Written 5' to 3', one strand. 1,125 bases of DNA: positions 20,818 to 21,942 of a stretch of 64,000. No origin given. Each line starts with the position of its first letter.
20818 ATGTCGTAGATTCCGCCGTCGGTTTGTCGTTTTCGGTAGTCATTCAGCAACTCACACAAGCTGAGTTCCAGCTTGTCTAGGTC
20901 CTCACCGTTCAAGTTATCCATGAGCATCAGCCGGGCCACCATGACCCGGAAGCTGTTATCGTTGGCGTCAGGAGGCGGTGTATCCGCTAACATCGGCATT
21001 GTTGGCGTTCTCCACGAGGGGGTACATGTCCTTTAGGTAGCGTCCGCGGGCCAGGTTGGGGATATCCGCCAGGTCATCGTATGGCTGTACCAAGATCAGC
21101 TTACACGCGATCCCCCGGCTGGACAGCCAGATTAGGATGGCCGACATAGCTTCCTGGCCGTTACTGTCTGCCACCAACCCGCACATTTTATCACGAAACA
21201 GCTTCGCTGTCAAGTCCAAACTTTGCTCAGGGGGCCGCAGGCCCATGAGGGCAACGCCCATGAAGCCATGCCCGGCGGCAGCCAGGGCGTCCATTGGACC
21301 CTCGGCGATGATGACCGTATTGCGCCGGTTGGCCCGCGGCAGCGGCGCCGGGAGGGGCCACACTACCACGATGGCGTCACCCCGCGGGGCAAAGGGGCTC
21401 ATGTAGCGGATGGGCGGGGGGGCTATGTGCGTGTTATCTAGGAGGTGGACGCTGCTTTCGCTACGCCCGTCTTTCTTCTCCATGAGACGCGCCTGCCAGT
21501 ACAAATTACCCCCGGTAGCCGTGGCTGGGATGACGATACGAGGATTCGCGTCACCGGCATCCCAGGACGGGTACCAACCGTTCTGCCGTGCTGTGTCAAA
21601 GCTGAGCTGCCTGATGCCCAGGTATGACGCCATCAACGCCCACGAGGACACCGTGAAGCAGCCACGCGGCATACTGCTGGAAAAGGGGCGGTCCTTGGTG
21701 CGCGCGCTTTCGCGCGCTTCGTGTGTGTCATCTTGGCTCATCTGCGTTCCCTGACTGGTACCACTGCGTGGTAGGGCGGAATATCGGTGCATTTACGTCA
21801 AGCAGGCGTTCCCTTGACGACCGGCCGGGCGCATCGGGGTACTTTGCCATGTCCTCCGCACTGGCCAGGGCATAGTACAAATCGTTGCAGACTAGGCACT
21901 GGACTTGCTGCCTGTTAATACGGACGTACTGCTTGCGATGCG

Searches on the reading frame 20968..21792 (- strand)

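Call 56: search_protein_families(library=pfam, proteins=[window:20968-21792:-], max_evalue=0.001)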
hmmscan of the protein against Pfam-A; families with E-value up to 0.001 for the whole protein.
window:20968-21792:- (274 aa): 1 family
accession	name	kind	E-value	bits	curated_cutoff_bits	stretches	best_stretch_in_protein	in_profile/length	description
PF13155.12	Toprim_2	-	2.8e-06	28.1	22.1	1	161-243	1-86/88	Toprim-like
